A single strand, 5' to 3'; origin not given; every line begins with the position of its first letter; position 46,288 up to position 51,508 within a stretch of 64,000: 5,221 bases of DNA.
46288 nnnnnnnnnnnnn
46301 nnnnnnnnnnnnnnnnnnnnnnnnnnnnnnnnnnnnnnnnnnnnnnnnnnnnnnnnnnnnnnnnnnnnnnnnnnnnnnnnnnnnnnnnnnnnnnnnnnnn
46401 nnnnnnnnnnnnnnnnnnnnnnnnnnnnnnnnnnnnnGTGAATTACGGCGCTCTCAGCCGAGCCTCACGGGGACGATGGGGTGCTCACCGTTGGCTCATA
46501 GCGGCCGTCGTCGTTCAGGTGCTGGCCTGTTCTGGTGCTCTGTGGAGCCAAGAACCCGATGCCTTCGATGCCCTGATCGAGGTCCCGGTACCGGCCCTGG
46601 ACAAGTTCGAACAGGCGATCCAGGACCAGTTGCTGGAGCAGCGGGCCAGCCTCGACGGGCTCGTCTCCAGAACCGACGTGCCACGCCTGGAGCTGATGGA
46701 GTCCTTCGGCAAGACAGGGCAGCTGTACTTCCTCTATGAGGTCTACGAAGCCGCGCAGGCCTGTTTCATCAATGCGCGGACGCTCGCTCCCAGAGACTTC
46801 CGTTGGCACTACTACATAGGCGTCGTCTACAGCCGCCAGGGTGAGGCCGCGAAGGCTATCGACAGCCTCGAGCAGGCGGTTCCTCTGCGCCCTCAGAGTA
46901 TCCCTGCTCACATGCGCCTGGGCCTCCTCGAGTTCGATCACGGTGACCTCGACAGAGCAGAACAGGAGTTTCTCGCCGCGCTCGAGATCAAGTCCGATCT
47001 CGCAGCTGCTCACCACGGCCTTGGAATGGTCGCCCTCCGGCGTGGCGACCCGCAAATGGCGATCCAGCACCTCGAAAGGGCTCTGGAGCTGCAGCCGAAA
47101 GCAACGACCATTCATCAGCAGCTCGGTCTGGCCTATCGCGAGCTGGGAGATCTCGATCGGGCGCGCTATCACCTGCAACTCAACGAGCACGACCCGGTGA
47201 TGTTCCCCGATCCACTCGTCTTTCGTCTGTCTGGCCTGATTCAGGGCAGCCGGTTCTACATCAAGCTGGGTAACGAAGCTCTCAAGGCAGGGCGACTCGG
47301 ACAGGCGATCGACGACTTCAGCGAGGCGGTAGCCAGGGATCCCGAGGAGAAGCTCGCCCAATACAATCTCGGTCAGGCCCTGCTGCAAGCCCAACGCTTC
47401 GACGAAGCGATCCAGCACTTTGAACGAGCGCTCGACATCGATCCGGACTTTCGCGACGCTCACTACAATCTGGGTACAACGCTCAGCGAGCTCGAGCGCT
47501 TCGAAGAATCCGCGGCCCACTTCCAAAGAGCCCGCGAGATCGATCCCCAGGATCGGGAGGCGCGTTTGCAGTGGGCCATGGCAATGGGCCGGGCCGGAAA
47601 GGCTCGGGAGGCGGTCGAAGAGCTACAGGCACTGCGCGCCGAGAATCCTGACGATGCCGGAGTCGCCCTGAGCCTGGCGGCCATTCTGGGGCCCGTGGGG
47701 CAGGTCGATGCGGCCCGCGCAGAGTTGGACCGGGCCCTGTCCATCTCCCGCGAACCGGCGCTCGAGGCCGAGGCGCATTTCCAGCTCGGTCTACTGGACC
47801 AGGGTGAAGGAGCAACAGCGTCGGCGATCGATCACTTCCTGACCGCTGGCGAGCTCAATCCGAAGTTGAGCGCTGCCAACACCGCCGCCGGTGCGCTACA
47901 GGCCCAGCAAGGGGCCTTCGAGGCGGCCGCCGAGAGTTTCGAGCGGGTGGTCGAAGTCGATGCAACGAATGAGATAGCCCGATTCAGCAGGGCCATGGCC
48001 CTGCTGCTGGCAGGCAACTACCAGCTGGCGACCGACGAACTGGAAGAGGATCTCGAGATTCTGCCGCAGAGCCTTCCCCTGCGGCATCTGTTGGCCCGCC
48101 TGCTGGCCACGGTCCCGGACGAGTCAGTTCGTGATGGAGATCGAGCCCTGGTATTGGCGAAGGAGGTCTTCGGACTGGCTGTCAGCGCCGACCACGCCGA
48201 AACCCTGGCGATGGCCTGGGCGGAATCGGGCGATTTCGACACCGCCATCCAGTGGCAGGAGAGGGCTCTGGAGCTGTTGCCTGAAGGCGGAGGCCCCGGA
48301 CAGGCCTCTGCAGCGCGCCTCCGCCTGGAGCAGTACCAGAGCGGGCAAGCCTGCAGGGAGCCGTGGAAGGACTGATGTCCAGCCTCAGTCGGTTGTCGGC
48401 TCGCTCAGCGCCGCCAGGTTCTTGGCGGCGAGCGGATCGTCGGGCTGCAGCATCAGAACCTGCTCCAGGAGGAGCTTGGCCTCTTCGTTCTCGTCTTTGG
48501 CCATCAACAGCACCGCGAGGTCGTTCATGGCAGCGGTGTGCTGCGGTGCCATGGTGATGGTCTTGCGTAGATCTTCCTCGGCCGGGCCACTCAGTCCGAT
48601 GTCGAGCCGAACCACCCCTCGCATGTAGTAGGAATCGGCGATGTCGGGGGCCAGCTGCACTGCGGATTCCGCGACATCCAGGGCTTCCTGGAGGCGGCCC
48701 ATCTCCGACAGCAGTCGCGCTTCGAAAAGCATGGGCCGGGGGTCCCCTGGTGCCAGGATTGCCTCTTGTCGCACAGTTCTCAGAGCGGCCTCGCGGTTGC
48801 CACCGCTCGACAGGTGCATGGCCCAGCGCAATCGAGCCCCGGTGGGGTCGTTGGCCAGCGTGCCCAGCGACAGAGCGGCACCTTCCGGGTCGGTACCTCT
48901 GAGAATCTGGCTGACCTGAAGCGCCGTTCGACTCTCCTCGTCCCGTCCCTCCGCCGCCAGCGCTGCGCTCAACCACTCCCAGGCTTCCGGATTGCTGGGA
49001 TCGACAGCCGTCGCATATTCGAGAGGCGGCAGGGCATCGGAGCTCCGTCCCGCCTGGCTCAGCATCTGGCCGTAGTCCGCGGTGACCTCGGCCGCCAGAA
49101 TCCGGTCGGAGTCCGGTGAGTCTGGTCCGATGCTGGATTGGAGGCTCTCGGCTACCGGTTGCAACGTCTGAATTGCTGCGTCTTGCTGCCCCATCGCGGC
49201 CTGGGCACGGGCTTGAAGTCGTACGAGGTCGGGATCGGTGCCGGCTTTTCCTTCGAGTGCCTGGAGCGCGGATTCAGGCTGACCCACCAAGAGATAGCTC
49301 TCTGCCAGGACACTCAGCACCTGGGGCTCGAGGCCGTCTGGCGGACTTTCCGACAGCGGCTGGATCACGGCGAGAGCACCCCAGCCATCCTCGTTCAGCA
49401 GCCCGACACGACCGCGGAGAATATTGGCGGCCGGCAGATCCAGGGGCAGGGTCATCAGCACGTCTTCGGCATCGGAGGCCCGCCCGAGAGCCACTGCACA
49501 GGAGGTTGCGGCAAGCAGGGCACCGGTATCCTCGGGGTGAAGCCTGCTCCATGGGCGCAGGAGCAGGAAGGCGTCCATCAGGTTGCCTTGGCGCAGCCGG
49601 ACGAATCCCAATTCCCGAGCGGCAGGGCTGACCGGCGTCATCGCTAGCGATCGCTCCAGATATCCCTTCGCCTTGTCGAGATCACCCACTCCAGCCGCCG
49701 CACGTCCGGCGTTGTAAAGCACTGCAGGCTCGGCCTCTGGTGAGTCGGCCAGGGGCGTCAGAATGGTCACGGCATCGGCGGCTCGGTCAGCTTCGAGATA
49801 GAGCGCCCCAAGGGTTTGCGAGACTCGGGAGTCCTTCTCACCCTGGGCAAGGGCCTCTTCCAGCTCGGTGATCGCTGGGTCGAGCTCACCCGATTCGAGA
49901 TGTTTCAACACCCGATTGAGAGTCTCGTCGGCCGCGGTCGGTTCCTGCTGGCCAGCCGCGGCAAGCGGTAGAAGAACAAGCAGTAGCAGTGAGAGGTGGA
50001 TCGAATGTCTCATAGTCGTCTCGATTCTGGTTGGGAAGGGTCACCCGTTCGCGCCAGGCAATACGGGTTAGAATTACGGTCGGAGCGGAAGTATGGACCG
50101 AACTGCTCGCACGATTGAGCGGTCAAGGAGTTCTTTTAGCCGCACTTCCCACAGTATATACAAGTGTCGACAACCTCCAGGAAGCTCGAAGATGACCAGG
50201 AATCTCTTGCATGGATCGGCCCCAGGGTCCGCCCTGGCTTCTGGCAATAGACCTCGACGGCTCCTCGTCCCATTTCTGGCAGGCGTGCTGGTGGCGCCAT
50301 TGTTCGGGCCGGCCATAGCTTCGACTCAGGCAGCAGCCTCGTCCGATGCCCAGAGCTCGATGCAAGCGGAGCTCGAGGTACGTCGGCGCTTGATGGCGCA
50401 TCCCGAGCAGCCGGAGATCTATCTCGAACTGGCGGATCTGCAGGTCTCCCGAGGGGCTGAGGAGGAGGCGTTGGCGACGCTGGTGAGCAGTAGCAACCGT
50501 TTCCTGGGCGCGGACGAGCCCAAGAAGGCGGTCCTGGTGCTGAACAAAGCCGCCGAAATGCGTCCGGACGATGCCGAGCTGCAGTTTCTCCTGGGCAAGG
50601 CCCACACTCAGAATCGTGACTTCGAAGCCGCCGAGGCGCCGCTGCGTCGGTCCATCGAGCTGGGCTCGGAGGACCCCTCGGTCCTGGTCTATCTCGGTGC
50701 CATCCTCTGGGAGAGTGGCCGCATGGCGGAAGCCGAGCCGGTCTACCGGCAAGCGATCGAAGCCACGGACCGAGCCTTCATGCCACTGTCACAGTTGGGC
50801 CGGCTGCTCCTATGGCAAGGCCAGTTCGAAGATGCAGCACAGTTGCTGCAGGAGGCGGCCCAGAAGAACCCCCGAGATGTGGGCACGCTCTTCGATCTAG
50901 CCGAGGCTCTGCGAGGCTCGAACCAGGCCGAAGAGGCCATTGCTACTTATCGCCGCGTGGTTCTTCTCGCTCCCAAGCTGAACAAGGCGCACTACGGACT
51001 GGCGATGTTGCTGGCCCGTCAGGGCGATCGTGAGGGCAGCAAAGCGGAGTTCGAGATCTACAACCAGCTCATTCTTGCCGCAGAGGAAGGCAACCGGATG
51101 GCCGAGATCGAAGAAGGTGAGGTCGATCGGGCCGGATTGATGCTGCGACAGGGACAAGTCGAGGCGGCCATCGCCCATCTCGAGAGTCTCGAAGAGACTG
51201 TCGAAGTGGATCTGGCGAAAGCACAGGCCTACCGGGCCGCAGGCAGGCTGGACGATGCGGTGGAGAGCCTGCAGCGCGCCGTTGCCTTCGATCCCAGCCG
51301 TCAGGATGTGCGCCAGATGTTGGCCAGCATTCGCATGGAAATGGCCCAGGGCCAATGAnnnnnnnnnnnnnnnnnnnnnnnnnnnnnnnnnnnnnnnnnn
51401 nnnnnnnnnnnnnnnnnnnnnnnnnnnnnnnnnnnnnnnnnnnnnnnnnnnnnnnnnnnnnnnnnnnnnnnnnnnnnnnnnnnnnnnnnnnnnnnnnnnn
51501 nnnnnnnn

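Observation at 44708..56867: Three TPR/CRTAC1 gene pairs with overlapping or abutting start/stop codons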

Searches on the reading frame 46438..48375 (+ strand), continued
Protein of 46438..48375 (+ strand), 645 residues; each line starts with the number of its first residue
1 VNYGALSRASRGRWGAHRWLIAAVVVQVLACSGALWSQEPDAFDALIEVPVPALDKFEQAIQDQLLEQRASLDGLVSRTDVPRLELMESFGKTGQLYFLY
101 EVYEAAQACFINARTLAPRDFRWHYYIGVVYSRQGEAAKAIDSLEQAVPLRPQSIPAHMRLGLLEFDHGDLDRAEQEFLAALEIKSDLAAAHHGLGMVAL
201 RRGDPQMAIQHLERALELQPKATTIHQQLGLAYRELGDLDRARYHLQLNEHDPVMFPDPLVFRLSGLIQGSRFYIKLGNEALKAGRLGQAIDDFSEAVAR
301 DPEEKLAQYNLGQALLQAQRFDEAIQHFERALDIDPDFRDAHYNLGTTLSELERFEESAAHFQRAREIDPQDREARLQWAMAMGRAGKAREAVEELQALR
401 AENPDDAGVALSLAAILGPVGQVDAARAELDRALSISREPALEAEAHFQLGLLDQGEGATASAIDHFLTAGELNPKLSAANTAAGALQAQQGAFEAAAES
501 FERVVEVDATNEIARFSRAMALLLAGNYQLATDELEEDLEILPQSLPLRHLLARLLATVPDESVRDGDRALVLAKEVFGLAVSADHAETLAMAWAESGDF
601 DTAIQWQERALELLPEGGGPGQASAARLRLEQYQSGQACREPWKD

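Call 102: fold_search(model_id=the predicted structure, library=pdb)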
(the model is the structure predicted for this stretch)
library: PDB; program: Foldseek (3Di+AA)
matches with E <= 10: 1706; with E <= 0.001: 561
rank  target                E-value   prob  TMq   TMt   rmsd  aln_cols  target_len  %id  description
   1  1w3b_A                3.0e-15  1.00  0.36  0.58  10.8       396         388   23  The superhelical TPR domain of O-linked GlcNAc transferase reveals structural similarities to importin alpha. (released 2004-09-09)
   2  7yea_A                6.8e-15  1.00  0.31  0.21  18.1       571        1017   19  Human O-GlcNAc transferase Dimer (released 2023-07-12)
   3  9rtt_Q                7.9e-15  1.00  0.32  0.25  22.3       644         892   16  Activated Elongation Complex with IWS1 and ELOF1 (released 2025-09-03)
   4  9hvq_Q                1.1e-14  1.00  0.32  0.26  22.2       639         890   15  Structure of the transcribing Pol II-DSIF-PAF-SPT6-RECQL5 complex (released 2025-07-16)
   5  7yeh_A                1.5e-14  1.00  0.31  0.21  19.3       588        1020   19  Cryo-EM structure of human OGT-OGA complex (released 2023-07-12)
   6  7y4i_A                9.2e-14  1.00  0.25  0.20  19.7       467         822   18  Crystal structure of SPINDLY in complex with GDP (released 2022-12-07)
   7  6eou                  1.1e-13  1.00  0.24  0.42  13.4       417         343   20  O-GlcNAc transferase TPR domain with the intellectual disability associated mutation L254F (released 2018-05-09)
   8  8dtg_A                1.3e-13  1.00  0.25  0.21  20.7       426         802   21  Cryo-EM structure of Arabidopsis SPY alternative conformation 1 (released 2023-03-08)
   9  7y4i_B                1.7e-13  1.00  0.25  0.21  19.9       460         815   19  Crystal structure of SPINDLY in complex with GDP (released 2022-12-07)
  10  8dtf_A                1.7e-13  1.00  0.25  0.21  13.7       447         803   19  Cryo-EM structure of the full length Arabidopsis SPY with complete TPRs (released 2023-03-08)
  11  1w3b_B                2.0e-13  1.00  0.30  0.47  11.9       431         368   19  The superhelical TPR domain of O-linked GlcNAc transferase reveals structural similarities to importin alpha. (released 2004-09-09)
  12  9qhb                  4.1e-13  1.00  0.24  0.57  12.8       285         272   30  Crystal structure of 16-repeat CTPR protein with eliminated coordination sites (released 2025-10-22)
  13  8chy                  4.1e-13  1.00  0.24  0.57  13.2       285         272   31  Crystal structure of an 8-repeat consensus TPR superhelix with Zinc. (released 2024-02-21)
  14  7ntf_A                6.2e-13  1.00  0.32  0.23  17.2       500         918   21  Cryo-EM structure of unliganded O-GlcNAc transferase (released 2021-11-17)
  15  9g8r_B                7.7e-13  1.00  0.27  0.17  24.7       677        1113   15  human SKI7-SKI238 complex in the open state (released 2024-10-16)
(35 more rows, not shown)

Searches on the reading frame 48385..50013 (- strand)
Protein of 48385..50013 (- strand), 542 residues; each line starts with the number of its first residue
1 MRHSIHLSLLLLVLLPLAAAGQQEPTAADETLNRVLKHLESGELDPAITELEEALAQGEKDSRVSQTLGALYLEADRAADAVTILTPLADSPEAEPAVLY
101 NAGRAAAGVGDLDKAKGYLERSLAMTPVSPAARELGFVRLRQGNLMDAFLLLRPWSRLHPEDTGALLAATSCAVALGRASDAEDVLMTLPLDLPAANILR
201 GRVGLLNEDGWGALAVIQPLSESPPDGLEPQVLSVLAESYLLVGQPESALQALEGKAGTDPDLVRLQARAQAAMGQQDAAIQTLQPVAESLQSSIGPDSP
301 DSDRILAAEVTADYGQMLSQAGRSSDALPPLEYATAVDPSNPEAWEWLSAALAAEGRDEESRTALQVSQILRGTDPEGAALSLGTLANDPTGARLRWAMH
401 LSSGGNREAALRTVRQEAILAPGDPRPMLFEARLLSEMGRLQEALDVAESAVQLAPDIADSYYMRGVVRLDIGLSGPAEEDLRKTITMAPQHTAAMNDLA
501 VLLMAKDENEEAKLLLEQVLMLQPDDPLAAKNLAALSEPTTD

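Call 3: search_protein_families(library=pfam, proteins=[window:48385-50013:-], max_evalue=0.01)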
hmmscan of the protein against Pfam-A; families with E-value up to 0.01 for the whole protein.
window:48385-50013:- (542 aa): 20 families
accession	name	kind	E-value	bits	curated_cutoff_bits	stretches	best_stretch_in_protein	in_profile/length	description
PF14559.12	TPR_19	-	1.8e-28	99.1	25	4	478-535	10-67/68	Tetratricopeptide repeat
PF07719.23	TPR_2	-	1.1e-18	66.2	27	0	97-127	2-32/34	Tetratricopeptide repeat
PF13428.12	TPR_14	-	7.7e-18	63.6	23.5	0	498-536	6-44/44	Tetratricopeptide repeat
PF13432.12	TPR_16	-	5.7e-17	62.3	32.7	1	319-369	8-58/65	Tetratricopeptide repeat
PF13181.12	TPR_8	-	1.7e-15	56.2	25.7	0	495-526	3-34/34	Tetratricopeptide repeat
PF13431.12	TPR_17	-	1.2e-14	53.7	24.4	0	333-361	4-32/34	Tetratricopeptide repeat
PF13371.12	TPR_9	-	1.6e-12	47.7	35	1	439-494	9-64/73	Tetratricopeptide repeat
PF13424.12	TPR_12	-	2.6e-12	47.2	30.1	0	432-490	10-76/77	Tetratricopeptide repeat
PF00515.34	TPR_1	-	1.1e-11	44.5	27.8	0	434-457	10-33/34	Tetratricopeptide repeat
PF13414.12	TPR_11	-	4.1e-11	42.8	26.8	0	437-471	6-40/42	TPR repeat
PF12895.13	ANAPC3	-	4.7e-10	40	27.2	0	112-186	5-79/82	Anaphase-promoting complex, cyclosome, subunit 3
PF13176.12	TPR_7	-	5.6e-08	32.7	27.9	0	432-457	6-31/36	Tetratricopeptide repeat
PF03704.23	BTAD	-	0.00038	21.3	22.1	0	309-361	63-115/146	Bacterial transcriptional activator domain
PF14561.12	TPR_20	-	0.00047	20.9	25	0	477-516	6-45/90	Tetratricopeptide repeat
PF23300.3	HEAT_Nup120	-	0.00051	20.4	29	0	244-307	10-73/170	Nucleoporin Nup120, HEAT repeats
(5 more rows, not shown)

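Call 94: search_protein_families(library=ncbifam, proteins=[window:48388-50013:-], max_evalue=0.00001)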
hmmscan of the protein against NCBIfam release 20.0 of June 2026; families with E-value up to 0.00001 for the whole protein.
window:48388-50013:- (542 aa): 11 families
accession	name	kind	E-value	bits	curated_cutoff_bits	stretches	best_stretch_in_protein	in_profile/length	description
TIGR02917.1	PEP_TPR_lipo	equivalog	4.4e-28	97.6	312.2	2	22-186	221-386/899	XrtA/PEP-CTERM system TPR-repeat protein PrsT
NF040959.1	MamA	equivalog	1.2e-21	77.1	200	1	25-144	68-188/204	magnetosome protein MamA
TIGR02521.1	type_IV_pilW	equivalog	6.6e-19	68.4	154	0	438-518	44-124/234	type IV pilus biogenesis/stability protein PilW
NF052415.1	T3SS_chap_SctY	equivalog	3.4e-18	66.1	70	0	38-125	16-106/106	type III secretion apparatus assembly chaperone SctY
NF033762.1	social_mot_Tgl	equivalog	2.1e-11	43.7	225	0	34-186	72-227/252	social motility TPR repeat lipoprotein Tgl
TIGR02552.1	LcrH_SycD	equivalog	1.2e-10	41.2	104.8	0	435-493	62-120/136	SycD/LcrH family type III secretion system chaperone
NF033920.0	C39_PA2778_fam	equivalog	5.6e-10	39.1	150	0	418-523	149-254/255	PA2778 family cysteine peptidase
NF008520.0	PRK11447.1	equivalog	5.2e-08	31.2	858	0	398-519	85-207/1157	cellulose synthase complex outer membrane protein BcsC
TIGR00540.1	TPR_hemY_coli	hypoth_equivalog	3.2e-06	26.2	142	0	95-143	325-373/385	heme biosynthesis-associated TPR protein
TIGR03939.1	PGA_TPR_OMP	equivalog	3.9e-06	25.4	366.65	0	12-132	3-122/800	poly-beta-1,6 N-acetyl-D-glucosamine export porin PgaA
NF052400.1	M48_BAM_BepA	equivalog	7.3e-06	25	570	0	31-135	310-414/483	beta-barrel assembly-enhancing protease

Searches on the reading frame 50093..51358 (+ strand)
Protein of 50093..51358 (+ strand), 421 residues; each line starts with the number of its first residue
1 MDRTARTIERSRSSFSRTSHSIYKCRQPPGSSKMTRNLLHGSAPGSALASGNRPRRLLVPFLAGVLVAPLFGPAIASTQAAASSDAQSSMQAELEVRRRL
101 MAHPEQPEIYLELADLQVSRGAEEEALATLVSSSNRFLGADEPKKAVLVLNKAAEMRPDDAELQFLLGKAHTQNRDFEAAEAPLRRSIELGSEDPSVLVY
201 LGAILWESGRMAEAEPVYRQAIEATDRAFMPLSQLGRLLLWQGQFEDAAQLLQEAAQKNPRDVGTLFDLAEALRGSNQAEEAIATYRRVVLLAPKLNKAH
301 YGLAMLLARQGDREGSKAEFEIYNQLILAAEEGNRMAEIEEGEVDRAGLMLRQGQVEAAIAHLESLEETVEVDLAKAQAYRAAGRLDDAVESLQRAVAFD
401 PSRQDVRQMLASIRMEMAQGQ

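Call 3: search_protein_families(library=pfam, proteins=[window:50093-51358:+], max_evalue=0.01)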
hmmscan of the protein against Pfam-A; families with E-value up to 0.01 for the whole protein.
window:50093-51358:+ (421 aa): 28 families (the best 25 are shown)
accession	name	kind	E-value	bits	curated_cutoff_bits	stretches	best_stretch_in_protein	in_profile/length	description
PF14559.12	TPR_19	-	1.7e-26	92.8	25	4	242-297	4-59/68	Tetratricopeptide repeat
PF07719.23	TPR_2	-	5.2e-26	89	27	2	232-262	4-34/34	Tetratricopeptide repeat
PF13428.12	TPR_14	-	1.1e-25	87.8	23.5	2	372-412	3-43/44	Tetratricopeptide repeat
PF13414.12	TPR_11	-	1.3e-24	86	26.8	3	378-402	2-26/42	TPR repeat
PF13432.12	TPR_16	-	3.8e-24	85.2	32.7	5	235-290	3-58/65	Tetratricopeptide repeat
PF00515.34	TPR_1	-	4.6e-21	74.1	27.8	1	376-402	7-33/34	Tetratricopeptide repeat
PF13181.12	TPR_8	-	3.6e-20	70.8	25.7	0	201-224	7-30/34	Tetratricopeptide repeat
PF13431.12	TPR_17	-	8.9e-16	57.2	24.4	0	251-284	1-34/34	Tetratricopeptide repeat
PF13424.12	TPR_12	-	2e-15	57.1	30.1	2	197-255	5-71/77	Tetratricopeptide repeat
PF13174.12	TPR_6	-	3.5e-13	49.7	26.3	0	234-260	5-31/33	Tetratricopeptide repeat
PF12895.13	ANAPC3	-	4e-13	49.9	27.2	1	144-218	6-79/82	Anaphase-promoting complex, cyclosome, subunit 3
PF13176.12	TPR_7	-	1.6e-12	46.9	27.9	0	375-402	4-33/36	Tetratricopeptide repeat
PF13374.12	TPR_10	-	7.9e-12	45.2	27.5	1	232-257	5-30/42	Tetratricopeptide repeat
PF23914.1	TPR_CcmH_CycH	-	2.3e-10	41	42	2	138-260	27-152/158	Cytochrome c-type biogenesis protein H TPR domain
PF14561.12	TPR_20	-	3.5e-10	40.5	25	1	95-140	10-55/90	Tetratricopeptide repeat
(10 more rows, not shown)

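Call 94: search_protein_families(library=ncbifam, proteins=[window:50093-51355:+], max_evalue=0.00001)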
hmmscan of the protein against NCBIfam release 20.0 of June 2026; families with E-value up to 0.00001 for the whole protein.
window:50093-51355:+ (421 aa): 17 families
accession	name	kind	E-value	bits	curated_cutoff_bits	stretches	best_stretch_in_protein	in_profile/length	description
NF040959.1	MamA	equivalog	5.4e-26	91.3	200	1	190-321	66-197/204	magnetosome protein MamA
TIGR02917.1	PEP_TPR_lipo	equivalog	3.9e-22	78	312.2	1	127-410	22-301/899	XrtA/PEP-CTERM system TPR-repeat protein PrsT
TIGR02521.1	type_IV_pilW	equivalog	1.6e-20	73.6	154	1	137-321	41-226/234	type IV pilus biogenesis/stability protein PilW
NF052415.1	T3SS_chap_SctY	equivalog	7.7e-14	52.1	70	1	134-223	13-105/106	type III secretion apparatus assembly chaperone SctY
NF033920.0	C39_PA2778_fam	equivalog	8.9e-13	48.2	150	0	129-224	158-253/255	PA2778 family cysteine peptidase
NF053607.1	CHU_0125_OmpA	equivalog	1.2e-10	40.6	620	0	241-328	31-118/639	CHU_0125 family OmpA-like outer membrane integrity protein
TIGR02795.1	tol_pal_ybgF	equivalog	1.3e-10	41.9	90.1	0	235-297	45-110/119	tol-pal system protein YbgF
NF033758.1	gliding_GltE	equivalog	1.4e-10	40.7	225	1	186-328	213-353/411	adventurous gliding motility TPR repeat lipoprotein GltE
NF047558.1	TPR_END_plus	domain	1e-08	35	32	0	376-406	5-36/56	TPR end-of-group domain-containing protein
TIGR00540.1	TPR_hemY_coli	hypoth_equivalog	1e-08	34.4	142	1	140-221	305-385/385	heme biosynthesis-associated TPR protein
TIGR00990.1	3a0801s09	subfamily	1.1e-08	34.2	757.25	1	120-386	325-590/615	mitochondrial import receptor subunit TOM70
NF047371.1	FlcA_CTERM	equivalog_domain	1.2e-08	33.9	300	0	88-224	419-536/646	periplasmic flagellar collar protein FlcA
TIGR02552.1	LcrH_SycD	equivalog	8.5e-08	32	104.8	0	241-326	30-115/136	SycD/LcrH family type III secretion system chaperone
NF008520.0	PRK11447.1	equivalog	8.8e-08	30.4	858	1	132-421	356-652/1157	cellulose synthase complex outer membrane protein BcsC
TIGR03939.1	PGA_TPR_OMP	equivalog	1.1e-07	30.4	366.65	1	238-326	62-149/800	poly-beta-1,6 N-acetyl-D-glucosamine export porin PgaA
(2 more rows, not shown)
